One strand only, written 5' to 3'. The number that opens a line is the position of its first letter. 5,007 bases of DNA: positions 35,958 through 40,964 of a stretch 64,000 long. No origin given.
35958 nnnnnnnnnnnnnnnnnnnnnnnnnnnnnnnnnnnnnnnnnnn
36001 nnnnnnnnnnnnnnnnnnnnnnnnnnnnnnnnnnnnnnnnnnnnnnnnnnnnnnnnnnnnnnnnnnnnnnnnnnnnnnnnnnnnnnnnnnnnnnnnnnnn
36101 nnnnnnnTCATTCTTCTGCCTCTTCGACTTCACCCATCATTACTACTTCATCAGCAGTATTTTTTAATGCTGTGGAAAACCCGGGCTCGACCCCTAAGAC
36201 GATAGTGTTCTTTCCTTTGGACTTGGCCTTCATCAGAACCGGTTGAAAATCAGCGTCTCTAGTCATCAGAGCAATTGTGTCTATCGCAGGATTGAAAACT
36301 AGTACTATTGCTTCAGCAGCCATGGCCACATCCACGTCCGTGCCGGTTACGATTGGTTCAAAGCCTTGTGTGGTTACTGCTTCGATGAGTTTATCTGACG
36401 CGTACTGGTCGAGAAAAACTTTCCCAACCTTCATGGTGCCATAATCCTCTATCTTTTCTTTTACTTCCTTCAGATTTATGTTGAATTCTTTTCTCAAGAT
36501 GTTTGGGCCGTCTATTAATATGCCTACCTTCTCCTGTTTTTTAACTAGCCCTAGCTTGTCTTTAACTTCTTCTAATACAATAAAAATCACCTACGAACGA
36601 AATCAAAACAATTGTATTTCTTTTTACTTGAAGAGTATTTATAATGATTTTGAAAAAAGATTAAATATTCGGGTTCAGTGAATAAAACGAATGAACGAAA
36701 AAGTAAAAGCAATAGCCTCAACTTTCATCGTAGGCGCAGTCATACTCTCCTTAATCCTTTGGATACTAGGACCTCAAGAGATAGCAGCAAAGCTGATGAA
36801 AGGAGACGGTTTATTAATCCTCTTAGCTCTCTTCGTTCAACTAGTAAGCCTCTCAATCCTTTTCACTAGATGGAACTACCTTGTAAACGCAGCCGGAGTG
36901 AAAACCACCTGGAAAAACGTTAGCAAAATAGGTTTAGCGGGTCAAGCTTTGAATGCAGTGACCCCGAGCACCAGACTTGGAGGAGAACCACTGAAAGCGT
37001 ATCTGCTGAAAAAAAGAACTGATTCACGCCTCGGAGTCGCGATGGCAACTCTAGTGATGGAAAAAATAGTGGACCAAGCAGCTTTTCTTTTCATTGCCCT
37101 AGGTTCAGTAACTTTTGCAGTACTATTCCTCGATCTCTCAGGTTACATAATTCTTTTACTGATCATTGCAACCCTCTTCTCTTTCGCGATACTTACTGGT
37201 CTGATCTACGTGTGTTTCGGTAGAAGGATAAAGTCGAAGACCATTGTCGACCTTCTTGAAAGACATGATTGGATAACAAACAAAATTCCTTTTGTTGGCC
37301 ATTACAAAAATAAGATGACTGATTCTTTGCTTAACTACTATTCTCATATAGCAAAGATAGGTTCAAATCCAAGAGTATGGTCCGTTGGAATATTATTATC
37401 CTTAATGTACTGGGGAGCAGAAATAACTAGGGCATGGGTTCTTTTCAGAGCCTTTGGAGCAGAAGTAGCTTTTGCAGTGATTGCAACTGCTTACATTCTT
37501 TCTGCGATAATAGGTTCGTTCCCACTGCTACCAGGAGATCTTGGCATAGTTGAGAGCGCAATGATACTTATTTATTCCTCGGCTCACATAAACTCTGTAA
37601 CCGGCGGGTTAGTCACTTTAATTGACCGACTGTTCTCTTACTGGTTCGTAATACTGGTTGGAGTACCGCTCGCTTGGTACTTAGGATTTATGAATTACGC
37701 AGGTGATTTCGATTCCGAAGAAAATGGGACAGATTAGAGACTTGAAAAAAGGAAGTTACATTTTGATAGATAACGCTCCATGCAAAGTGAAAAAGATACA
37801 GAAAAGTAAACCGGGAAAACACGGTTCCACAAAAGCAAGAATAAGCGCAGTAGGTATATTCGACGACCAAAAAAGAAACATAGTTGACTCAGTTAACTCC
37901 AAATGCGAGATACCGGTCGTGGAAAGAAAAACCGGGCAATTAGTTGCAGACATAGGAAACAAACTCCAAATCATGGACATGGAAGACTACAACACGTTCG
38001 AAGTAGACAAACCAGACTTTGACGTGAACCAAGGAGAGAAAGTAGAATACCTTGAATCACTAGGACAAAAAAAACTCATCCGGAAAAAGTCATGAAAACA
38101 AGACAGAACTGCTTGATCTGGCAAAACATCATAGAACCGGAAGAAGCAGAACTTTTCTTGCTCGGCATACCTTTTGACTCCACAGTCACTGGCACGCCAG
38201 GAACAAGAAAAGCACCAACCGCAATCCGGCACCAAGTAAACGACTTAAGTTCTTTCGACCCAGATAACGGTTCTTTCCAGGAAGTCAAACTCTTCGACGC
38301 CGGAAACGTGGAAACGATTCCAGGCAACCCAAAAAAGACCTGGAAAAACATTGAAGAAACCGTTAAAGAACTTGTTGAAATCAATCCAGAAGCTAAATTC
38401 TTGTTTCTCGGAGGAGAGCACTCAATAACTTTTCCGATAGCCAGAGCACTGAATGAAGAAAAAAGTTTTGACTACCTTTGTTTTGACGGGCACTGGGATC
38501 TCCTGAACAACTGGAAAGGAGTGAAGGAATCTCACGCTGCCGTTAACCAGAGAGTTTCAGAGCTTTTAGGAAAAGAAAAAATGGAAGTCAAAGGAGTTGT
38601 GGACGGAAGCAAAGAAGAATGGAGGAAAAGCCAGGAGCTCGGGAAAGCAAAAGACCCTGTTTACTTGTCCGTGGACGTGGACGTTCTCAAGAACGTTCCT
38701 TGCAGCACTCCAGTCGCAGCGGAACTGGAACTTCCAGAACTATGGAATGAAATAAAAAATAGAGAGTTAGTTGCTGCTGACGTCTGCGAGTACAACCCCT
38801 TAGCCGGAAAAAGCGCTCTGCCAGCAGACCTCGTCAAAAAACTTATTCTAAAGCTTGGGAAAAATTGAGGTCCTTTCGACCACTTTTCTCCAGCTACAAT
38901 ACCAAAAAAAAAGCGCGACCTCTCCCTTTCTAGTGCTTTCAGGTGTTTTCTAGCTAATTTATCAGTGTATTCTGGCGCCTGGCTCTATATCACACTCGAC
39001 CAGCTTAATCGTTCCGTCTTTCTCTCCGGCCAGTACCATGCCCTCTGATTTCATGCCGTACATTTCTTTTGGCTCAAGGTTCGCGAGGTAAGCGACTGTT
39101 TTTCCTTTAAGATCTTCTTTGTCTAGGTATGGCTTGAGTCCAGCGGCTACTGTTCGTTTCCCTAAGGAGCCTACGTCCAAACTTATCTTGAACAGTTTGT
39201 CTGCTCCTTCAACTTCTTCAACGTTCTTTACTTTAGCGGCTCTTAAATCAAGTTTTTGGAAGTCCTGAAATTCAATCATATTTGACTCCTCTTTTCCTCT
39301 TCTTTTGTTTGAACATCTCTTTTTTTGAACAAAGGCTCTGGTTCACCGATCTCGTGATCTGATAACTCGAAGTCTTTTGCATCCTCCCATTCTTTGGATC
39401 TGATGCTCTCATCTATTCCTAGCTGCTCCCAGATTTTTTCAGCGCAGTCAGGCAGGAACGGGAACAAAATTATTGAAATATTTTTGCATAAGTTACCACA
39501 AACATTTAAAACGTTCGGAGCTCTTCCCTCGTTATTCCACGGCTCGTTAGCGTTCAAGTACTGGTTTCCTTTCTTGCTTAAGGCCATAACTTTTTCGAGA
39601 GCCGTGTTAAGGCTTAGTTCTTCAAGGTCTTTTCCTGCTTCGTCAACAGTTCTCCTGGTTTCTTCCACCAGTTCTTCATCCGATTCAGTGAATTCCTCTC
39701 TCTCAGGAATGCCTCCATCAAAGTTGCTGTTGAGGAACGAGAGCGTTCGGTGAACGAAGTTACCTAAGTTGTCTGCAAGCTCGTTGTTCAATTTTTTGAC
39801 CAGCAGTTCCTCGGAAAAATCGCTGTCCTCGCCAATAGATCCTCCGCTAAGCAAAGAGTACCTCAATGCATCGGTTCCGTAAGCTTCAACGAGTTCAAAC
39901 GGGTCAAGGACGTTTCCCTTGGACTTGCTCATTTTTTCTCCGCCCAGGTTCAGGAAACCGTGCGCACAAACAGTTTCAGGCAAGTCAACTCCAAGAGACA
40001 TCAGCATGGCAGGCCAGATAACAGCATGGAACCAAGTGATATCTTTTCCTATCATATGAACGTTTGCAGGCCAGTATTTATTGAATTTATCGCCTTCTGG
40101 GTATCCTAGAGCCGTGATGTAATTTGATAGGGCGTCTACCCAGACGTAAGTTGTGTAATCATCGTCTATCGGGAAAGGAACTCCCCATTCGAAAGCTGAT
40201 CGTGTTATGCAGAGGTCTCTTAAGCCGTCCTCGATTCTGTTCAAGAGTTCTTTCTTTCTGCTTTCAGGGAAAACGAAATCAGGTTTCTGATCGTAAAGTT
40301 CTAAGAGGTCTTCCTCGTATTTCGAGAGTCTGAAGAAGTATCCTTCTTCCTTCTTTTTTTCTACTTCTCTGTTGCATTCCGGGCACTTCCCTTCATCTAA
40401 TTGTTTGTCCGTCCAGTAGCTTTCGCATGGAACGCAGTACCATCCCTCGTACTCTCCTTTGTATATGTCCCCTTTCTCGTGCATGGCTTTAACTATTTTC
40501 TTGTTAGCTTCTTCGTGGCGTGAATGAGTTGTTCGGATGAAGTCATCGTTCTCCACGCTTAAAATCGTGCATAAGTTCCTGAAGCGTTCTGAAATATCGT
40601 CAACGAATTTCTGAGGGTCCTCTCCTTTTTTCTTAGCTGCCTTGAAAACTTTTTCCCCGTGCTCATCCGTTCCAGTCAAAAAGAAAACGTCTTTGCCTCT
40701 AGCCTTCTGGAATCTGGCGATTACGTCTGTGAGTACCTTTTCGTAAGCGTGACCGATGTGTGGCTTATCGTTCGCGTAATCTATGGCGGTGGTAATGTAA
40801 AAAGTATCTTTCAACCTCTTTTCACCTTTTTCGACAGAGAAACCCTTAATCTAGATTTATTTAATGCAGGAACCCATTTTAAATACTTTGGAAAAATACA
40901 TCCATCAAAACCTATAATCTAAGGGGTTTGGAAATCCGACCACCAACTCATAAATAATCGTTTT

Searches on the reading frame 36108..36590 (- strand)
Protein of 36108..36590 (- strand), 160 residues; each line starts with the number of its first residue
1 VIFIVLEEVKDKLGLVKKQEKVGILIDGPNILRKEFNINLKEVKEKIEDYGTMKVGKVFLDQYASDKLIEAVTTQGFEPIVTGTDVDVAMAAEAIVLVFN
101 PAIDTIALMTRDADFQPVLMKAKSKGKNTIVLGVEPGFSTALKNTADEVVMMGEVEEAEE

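Call 59: search_protein_families(library=pfam, proteins=[window:36108-36590:-], max_evalue=0.001)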
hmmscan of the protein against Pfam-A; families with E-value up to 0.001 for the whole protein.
window:36108-36590:- (160 aa): 1 family
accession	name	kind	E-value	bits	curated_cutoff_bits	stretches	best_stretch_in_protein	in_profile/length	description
PF01936.24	NYN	-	4.1e-24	86.2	24.2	1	21-150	1-142/145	NYN domain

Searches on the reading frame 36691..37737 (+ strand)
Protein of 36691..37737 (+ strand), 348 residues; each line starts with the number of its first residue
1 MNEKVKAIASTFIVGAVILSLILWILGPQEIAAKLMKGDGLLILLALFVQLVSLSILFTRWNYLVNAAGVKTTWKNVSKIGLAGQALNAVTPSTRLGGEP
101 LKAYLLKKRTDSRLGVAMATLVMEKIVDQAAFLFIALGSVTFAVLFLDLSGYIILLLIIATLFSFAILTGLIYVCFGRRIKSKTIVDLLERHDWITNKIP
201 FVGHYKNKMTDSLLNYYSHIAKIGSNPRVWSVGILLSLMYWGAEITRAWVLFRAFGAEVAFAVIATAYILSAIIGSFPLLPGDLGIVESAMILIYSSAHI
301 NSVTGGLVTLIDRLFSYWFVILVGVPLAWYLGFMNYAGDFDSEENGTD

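Call 51: search_protein_families(library=ncbifam, proteins=[window:36691-37737:+], max_evalue=0.00001)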
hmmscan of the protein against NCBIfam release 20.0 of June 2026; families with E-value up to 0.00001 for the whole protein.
window:36691-37737:+ (348 aa): 3 families
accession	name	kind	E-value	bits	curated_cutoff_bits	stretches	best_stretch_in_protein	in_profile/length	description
TIGR00374.1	TIGR00374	subfamily_domain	2e-51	175.4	43.2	1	13-331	2-313/323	flippase-like domain-containing protein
NF053789.1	GlcN_PG_flip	equivalog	1.3e-08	34.6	320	1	13-331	8-317/327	glucosaminyl phosphatidylglycerol flippase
NF033480.1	bifunc_MprF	equivalog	2.3e-06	26.2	600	0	232-328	198-294/841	bifunctional lysylphosphatidylglycerol flippase/synthetase MprF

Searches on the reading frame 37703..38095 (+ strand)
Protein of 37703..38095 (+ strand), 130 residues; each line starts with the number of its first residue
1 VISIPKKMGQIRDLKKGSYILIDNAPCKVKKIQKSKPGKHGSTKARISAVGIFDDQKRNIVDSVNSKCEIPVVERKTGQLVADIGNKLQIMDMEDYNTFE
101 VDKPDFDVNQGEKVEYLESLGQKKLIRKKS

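Call 59: search_protein_families(library=pfam, proteins=[window:37703-38095:+], max_evalue=0.001)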
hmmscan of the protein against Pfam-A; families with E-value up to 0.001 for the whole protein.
window:37703-38095:+ (130 aa): 3 families
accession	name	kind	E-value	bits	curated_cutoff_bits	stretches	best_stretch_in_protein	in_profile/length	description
PF21485.3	IF5A-like_N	-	2.1e-14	53.5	27.1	1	10-59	7-56/63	Translation initiation factor 5A-like, N-terminal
PF08207.18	EFP_N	-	3.2e-07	30.7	23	1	12-42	3-33/58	Elongation factor P (EF-P) KOW-like domain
PF01287.26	eIF-5a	-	7.1e-05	23.3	24.2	1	72-114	1-54/69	Eukaryotic elongation factor 5A hypusine, DNA-binding OB fold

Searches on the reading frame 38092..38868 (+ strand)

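Call 59: search_protein_families(library=pfam, proteins=[window:38092-38868:+], max_evalue=0.001)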
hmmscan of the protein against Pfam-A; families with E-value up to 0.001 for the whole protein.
window:38092-38868:+ (258 aa): 1 family
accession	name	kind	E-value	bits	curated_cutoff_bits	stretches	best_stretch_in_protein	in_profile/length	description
PF00491.26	Arginase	-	2.9e-37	129.1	22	2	21-184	3-173/280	Arginase family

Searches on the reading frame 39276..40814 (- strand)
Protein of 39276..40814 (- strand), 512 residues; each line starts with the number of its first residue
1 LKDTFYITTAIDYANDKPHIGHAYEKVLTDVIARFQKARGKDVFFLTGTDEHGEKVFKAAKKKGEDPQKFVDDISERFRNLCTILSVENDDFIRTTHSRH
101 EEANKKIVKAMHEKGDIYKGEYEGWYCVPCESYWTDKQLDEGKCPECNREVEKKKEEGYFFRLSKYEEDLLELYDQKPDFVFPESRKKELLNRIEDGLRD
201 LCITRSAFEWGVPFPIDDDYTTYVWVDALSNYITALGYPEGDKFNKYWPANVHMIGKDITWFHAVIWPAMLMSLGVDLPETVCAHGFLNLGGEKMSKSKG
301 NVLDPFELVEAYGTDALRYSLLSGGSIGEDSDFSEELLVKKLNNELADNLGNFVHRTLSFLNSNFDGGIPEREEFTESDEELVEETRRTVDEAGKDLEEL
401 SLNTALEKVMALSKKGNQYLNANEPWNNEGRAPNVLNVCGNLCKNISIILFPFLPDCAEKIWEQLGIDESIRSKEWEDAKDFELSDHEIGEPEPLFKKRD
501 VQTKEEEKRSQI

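Call 51: search_protein_families(library=ncbifam, proteins=[window:39276-40814:-], max_evalue=0.00001)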
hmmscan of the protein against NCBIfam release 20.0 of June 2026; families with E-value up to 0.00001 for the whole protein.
window:39276-40814:- (512 aa): 20 families
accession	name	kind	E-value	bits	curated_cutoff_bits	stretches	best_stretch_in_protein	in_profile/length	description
NF008900.0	PRK12267.1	equivalog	5.5e-196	652.9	598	1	2-510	3-521/648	methionine--tRNA ligase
TIGR00398.1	metG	equivalog_domain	8.1e-158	526.4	336.35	1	5-498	1-528/530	methionine--tRNA ligase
NF001100.0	PRK00133.1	equivalog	7.9e-115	384.9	587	2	151-503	182-535/676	methionine--tRNA ligase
NF008860.0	PRK11893.2-2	equivalog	7.1e-109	365.3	761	3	243-488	321-570/583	methionine--tRNA ligase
TIGR00422.1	valS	equivalog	5.8e-41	140.4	612.1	2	225-481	454-716/863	valine--tRNA ligase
TIGR00392.1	ileS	equivalog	1.4e-39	136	621.4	2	224-480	538-807/861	isoleucine--tRNA ligase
NF004349.1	PRK05729.1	equivalog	2.2e-39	135.4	704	1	233-481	452-700/860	valine--tRNA ligase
NF009687.0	PRK13208.1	equivalog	2.6e-38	131.7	738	2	225-482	462-721/801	valine--tRNA ligase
TIGR00396.1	leuS_bact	equivalog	7.8e-37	126.8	548.4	2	2-176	28-206/843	leucine--tRNA ligase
NF008957.0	PRK12300.1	subfamily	2.2e-32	112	677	2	277-484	609-798/946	leucine--tRNA ligase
TIGR00395.1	leuS_arch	equivalog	4.5e-29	101.1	648.5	1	243-495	567-805/938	leucine--tRNA ligase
NF011492.0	PRK14900.1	equivalog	7.9e-24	83.6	1783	1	225-478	460-718/1044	valine--tRNA ligase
NF000540.1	alt_ValS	exception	1.5e-23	82.7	900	1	229-485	507-762/827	valine--tRNA ligase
NF008859.0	PRK11893.2-1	equivalog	1.6e-22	80.1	553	2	139-403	168-430/498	methionine--tRNA ligase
NF000257.1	MupA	exception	1.6e-17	62.6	1900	1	224-353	511-643/1024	mupirocin-resistant isoleucine--tRNA ligase MupA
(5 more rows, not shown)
